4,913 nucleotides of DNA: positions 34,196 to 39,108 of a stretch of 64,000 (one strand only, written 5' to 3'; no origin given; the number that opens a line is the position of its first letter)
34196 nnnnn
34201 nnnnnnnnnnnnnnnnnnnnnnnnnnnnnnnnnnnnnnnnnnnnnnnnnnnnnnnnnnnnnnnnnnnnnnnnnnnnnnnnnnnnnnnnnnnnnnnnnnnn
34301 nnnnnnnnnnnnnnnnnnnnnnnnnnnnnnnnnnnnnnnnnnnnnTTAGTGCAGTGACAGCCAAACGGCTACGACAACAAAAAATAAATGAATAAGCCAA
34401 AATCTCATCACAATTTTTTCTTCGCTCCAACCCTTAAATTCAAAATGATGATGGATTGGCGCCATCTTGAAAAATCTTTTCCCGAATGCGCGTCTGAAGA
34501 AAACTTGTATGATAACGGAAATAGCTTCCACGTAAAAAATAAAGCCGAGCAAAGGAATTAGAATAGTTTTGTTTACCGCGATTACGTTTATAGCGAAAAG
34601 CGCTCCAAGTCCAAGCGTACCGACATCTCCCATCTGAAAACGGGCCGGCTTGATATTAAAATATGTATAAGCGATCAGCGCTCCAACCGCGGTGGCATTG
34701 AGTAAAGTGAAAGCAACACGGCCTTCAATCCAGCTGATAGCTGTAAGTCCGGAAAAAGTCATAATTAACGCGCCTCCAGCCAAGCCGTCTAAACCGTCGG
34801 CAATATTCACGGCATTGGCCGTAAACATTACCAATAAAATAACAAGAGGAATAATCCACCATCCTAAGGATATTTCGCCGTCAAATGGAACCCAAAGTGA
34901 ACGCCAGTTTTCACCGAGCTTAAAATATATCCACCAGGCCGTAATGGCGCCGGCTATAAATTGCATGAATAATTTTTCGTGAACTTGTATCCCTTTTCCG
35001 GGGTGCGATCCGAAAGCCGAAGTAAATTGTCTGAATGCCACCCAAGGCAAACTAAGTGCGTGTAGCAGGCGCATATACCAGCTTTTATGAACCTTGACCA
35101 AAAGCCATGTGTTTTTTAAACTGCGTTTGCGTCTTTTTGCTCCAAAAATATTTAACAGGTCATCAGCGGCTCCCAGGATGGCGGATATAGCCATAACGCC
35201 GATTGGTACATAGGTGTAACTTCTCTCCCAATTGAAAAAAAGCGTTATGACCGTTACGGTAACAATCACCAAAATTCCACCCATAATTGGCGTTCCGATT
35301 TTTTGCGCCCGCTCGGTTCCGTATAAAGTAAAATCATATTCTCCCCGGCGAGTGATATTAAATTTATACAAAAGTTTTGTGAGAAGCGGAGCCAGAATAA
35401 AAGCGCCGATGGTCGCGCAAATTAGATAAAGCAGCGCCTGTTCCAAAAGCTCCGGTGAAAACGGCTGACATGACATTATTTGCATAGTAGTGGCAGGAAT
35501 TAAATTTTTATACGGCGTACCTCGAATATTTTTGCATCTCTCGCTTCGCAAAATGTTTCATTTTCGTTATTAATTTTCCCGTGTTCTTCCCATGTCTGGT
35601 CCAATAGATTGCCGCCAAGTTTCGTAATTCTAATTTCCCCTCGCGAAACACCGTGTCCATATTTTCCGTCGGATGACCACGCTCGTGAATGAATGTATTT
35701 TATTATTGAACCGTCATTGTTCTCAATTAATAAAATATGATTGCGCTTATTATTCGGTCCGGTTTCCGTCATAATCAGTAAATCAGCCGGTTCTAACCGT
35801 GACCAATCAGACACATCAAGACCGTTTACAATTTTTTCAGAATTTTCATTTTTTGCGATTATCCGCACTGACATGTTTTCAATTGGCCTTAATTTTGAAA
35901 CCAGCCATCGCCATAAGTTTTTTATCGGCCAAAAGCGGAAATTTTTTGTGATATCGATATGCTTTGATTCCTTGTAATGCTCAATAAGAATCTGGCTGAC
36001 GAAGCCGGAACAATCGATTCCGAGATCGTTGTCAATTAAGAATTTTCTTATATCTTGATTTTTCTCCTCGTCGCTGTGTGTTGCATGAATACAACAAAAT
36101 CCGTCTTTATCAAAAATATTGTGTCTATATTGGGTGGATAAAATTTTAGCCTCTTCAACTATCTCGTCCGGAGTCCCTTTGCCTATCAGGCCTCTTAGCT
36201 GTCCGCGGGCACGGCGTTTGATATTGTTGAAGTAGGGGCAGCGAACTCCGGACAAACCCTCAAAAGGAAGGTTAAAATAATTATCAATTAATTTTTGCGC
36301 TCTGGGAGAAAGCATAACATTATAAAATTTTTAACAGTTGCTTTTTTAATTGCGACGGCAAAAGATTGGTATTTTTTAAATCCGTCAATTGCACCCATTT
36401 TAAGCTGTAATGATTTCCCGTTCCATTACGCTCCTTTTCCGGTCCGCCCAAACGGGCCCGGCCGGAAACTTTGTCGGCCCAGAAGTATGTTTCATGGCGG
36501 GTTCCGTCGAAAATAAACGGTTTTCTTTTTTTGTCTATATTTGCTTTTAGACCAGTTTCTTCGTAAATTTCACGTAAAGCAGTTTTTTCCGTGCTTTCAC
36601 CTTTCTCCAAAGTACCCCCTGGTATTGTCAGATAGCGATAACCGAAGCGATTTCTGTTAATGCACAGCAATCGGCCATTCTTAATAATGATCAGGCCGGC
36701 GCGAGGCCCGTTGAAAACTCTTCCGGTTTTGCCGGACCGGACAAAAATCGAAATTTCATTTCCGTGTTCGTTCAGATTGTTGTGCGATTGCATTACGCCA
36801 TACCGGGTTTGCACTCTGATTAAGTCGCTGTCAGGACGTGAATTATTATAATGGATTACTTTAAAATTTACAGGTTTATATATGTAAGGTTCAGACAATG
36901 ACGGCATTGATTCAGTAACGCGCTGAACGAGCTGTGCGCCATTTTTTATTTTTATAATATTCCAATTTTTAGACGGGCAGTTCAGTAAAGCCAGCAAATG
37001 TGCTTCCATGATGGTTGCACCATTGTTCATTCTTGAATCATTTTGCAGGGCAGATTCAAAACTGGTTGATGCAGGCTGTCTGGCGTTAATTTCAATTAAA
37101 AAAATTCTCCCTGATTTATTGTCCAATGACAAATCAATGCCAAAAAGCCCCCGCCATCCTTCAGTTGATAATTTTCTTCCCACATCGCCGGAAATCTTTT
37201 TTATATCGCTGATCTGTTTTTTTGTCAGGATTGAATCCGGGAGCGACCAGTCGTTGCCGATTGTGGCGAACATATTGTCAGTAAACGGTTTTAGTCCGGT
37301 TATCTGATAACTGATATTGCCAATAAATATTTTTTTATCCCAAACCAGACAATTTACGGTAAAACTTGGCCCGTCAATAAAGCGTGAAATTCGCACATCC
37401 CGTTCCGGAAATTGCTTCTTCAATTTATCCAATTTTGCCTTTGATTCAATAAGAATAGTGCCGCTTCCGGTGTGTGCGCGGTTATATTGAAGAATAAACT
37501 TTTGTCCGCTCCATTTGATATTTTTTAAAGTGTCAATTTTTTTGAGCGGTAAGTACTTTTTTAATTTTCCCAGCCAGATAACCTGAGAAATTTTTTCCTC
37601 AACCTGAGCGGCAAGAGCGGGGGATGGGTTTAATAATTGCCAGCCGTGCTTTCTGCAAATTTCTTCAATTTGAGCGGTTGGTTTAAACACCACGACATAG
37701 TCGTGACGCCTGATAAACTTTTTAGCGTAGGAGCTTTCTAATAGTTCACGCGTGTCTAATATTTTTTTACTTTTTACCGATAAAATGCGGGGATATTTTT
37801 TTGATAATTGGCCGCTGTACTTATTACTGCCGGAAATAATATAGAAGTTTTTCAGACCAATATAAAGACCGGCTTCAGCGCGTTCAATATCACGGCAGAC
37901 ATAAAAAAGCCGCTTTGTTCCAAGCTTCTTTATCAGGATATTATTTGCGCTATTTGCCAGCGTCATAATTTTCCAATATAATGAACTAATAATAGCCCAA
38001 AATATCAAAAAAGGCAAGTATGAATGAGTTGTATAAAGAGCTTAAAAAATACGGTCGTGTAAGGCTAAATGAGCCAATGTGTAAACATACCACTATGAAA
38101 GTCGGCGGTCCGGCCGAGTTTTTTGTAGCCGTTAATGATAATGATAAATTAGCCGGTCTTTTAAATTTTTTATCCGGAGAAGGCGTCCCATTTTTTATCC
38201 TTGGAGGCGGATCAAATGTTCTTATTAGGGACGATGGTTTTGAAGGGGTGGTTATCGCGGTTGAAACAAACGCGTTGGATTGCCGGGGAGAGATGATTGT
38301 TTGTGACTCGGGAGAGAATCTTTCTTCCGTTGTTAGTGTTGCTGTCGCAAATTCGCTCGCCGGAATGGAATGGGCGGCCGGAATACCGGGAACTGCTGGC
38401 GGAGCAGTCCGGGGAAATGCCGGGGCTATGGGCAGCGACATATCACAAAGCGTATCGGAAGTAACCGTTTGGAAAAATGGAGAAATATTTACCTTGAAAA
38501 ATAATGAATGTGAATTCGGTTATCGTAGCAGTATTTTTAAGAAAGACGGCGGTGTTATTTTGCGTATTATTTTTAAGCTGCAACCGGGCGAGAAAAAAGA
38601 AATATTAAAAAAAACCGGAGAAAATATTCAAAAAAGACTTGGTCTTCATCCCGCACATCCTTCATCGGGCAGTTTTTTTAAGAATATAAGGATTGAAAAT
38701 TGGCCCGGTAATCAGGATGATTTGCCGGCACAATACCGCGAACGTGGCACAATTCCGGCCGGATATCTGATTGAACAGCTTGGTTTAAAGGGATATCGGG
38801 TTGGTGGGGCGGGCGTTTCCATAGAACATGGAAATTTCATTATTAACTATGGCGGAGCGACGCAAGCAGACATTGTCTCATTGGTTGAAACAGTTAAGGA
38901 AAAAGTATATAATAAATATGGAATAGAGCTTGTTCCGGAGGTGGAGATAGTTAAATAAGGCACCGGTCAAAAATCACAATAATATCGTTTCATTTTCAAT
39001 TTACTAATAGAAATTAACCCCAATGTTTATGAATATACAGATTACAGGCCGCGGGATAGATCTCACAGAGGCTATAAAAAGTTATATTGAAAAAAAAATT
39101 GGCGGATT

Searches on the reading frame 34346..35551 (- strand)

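Call 5: search_protein_families(library=pfam, proteins=[window:34346-35551:-], max_evalue=0.01)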
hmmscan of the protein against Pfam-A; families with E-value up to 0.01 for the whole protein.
window:34346-35551:- (401 aa): 1 family
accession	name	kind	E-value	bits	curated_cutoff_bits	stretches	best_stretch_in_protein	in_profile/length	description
PF00953.26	Glycos_transf_4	-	1.8e-25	90.3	27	1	187-326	22-159/160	Glycosyl transferase family 4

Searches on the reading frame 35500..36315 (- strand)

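Call 5: search_protein_families(library=pfam, proteins=[window:35500-36315:-], max_evalue=0.01)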
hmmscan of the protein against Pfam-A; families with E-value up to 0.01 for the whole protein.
window:35500-36315:- (271 aa): 1 family
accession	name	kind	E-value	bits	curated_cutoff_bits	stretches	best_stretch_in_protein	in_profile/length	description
PF12671.13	Amidase_6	-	0.0021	18.6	23.2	1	84-199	17-127/163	Putative amidase domain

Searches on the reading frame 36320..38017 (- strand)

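Call 5: search_protein_families(library=pfam, proteins=[window:36320-38017:-], max_evalue=0.01)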
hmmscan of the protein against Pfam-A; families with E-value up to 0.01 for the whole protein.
window:36320-38017:- (565 aa): 3 families
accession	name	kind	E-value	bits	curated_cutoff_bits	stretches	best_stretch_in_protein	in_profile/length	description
PF00293.34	NUDIX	-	1.5e-12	48.1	21.1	1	439-551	5-122/134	NUDIX domain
PF02655.19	ATP-grasp_3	-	7.6e-05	23.3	23.2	1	164-314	24-157/160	ATP-grasp domain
PF14398.11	ATPgrasp_YheCD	-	0.0054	16.5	26.8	0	271-325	184-237/255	YheC/D like ATP-grasp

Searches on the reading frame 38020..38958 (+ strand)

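Call 5: search_protein_families(library=pfam, proteins=[window:38020-38958:+], max_evalue=0.01)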
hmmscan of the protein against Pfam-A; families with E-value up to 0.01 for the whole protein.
window:38020-38958:+ (312 aa): 2 families
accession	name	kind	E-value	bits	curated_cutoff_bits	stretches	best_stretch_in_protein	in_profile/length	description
PF02873.21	MurB_C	-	8.8e-29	100.1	27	1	195-311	2-99/99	UDP-N-acetylenolpyruvoylglucosamine reductase, C-terminal domain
PF01565.28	FAD_binding_4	-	1.6e-16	60.7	26.4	1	33-156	2-135/139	FAD binding domain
